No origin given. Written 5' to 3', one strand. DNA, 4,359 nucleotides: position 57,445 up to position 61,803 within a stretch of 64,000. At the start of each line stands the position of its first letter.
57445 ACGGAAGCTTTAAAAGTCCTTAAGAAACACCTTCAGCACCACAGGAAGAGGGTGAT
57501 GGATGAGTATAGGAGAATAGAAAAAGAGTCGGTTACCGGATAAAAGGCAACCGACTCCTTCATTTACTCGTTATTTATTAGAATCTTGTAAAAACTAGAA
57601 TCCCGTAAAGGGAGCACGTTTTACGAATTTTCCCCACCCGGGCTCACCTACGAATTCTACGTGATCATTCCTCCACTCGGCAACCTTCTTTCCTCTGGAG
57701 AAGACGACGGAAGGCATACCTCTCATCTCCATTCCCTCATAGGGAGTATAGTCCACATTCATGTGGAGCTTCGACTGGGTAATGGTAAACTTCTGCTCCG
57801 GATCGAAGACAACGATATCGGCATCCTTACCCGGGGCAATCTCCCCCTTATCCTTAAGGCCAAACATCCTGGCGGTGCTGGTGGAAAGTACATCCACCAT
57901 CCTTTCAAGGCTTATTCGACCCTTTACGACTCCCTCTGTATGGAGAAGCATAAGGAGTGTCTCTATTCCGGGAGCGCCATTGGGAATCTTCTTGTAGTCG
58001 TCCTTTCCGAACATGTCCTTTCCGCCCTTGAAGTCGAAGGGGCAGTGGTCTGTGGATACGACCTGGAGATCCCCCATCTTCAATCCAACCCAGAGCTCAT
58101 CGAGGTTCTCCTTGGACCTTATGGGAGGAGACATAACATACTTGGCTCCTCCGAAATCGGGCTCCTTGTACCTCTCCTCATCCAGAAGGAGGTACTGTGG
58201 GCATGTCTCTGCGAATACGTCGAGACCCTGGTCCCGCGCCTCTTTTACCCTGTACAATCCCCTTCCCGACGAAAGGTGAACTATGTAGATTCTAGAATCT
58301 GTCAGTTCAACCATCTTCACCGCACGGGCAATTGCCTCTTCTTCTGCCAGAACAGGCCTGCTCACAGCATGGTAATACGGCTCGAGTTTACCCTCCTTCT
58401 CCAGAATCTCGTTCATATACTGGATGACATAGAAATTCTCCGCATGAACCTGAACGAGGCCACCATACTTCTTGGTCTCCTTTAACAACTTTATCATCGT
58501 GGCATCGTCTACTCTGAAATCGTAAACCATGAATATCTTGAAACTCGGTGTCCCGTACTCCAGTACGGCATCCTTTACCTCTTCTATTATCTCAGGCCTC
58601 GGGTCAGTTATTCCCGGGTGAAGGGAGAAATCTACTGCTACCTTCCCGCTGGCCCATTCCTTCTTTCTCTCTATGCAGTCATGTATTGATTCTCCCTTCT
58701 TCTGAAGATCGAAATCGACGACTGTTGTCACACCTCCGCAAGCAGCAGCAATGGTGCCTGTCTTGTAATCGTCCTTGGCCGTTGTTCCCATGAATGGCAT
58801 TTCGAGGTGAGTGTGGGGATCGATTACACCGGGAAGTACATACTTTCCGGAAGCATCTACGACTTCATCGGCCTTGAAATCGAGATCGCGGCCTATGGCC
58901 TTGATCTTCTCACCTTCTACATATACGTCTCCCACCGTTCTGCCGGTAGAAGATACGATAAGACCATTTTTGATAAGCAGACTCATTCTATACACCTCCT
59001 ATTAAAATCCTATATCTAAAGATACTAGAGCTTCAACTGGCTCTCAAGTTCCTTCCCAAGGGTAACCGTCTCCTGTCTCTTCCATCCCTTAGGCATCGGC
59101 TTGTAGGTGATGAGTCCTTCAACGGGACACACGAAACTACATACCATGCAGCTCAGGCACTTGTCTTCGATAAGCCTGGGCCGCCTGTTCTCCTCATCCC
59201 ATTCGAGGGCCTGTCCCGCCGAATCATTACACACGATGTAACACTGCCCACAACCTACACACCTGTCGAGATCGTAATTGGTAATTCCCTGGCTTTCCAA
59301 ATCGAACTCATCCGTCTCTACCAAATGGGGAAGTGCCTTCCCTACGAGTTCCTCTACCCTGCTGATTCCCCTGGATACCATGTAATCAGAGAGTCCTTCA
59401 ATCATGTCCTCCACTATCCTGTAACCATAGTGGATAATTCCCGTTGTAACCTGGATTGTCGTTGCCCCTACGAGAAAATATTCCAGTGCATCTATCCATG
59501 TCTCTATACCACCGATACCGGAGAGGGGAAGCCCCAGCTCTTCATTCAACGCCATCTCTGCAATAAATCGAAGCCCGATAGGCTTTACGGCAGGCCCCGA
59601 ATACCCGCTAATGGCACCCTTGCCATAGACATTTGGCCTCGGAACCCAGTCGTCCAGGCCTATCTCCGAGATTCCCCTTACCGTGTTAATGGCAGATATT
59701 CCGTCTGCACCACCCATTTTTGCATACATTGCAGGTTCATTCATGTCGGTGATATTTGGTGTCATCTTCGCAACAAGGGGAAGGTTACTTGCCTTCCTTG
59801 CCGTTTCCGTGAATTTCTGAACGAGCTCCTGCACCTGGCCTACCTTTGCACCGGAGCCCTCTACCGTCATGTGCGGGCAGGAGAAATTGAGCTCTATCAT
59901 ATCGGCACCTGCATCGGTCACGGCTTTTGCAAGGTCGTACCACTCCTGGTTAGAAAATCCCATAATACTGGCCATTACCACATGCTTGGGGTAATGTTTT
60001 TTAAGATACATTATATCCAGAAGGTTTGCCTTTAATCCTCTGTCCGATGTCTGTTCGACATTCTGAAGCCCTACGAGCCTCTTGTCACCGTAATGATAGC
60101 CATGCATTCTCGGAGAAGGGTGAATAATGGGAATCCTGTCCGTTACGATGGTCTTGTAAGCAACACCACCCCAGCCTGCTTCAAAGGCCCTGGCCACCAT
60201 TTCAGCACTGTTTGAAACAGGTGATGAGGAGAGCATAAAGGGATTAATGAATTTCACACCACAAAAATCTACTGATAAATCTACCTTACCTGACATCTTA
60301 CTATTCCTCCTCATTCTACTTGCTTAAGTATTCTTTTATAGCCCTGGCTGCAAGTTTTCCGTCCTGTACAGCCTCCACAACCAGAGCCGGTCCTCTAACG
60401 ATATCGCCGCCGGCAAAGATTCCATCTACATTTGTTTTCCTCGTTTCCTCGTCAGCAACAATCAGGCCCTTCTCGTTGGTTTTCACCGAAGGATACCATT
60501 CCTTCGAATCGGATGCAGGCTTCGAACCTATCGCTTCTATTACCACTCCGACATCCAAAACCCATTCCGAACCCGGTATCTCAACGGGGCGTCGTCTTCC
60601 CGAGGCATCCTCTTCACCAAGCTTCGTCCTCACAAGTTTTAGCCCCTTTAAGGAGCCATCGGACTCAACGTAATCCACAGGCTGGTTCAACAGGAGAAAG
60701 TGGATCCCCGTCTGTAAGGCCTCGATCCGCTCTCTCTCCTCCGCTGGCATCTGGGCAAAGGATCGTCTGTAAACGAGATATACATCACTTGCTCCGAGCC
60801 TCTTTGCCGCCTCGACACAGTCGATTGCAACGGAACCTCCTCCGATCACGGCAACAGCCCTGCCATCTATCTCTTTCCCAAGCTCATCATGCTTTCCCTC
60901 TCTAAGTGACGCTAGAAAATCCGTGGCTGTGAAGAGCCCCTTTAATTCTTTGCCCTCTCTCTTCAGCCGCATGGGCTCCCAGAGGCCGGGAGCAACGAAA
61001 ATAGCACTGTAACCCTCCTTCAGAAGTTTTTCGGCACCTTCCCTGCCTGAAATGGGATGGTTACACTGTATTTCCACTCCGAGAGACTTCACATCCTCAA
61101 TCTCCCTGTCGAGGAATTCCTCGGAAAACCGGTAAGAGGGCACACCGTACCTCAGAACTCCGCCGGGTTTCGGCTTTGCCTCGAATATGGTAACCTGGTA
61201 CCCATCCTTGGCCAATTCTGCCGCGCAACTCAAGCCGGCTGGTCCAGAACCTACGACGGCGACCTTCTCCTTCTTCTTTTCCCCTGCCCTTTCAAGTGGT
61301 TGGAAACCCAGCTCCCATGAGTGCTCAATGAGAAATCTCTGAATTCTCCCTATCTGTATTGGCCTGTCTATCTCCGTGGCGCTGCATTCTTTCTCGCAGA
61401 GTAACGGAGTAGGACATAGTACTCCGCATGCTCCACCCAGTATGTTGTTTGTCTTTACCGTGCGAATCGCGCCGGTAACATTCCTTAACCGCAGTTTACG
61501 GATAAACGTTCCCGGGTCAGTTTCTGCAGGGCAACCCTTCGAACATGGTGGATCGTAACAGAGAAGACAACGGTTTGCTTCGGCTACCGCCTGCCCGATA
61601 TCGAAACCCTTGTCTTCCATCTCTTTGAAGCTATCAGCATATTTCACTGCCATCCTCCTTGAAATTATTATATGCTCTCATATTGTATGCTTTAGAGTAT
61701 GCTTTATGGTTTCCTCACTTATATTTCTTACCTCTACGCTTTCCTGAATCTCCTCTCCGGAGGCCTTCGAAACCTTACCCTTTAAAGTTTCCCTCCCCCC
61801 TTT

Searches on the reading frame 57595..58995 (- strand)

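Call 95: search_protein_families(library=pfam, proteins=[window:57595-58995:-], max_evalue=0.0001)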
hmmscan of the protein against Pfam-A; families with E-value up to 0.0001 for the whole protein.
window:57595-58995:- (466 aa): 2 families
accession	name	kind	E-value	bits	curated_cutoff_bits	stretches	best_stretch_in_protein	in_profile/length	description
PF01979.26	Amidohydro_1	-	4.5e-26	92.4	25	1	52-438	1-345/345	Amidohydrolase family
PF07969.17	Amidohydro_3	-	1.6e-19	71.2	29.7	2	324-417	366-464/472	Amidohydrolase family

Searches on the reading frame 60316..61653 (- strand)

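Call 95: search_protein_families(library=pfam, proteins=[window:60316-61653:-], max_evalue=0.0001)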
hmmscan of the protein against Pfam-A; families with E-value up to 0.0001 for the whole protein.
window:60316-61653:- (445 aa): 14 families
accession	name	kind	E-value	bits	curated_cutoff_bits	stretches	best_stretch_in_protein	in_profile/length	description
PF07992.20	Pyr_redox_2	-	2.3e-31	109.7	26.1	1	130-432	2-291/291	Pyridine nucleotide-disulphide oxidoreductase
PF14691.11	Fer4_20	-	3e-28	98.3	25.8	1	9-114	5-110/113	Dihydroprymidine dehydrogenase domain II, 4Fe-4S cluster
PF00070.33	Pyr_redox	-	1.1e-12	48.7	22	1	267-340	2-79/82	Pyridine nucleotide-disulphide oxidoreductase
PF13450.12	NAD_binding_8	-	1e-10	42.1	21.9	1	133-167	1-35/68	NAD(P)-binding Rossmann-like domain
PF01266.30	DAO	-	2.2e-10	41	27.9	1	130-165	1-37/353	FAD dependent oxidoreductase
PF13738.12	Pyr_redox_3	-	9.4e-10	38.7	30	0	133-185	2-55/305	Pyridine nucleotide-disulphide oxidoreductase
PF00890.30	FAD_binding_2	-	1.9e-06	27.8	20.4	1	131-165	2-36/414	FAD binding domain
PF12831.13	FAD_oxidored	-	2e-06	27.8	27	0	131-169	2-40/416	FAD dependent oxidoreductase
PF03486.20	HI0933_like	-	2.1e-06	27.8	50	1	130-164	2-36/244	HI0933-like protein Rossmann domain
PF01946.23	Thi4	-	2.4e-06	27.4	26.2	1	129-169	18-59/235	Thi4 family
PF01593.30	Amino_oxidase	-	2.7e-06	27.4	19.8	0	139-165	2-28/443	Flavin containing amine oxidoreductase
PF01494.25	FAD_binding_3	-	3e-05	23.9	22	1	130-161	3-34/349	FAD binding domain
PF13241.12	NAD_binding_7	-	4.9e-05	24.3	22.1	0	262-311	5-49/104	Putative NAD(P)-binding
PF01262.27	AlaDh_PNT_C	-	6.3e-05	22.9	23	0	264-289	28-53/214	Alanine dehydrogenase/PNT, C-terminal domain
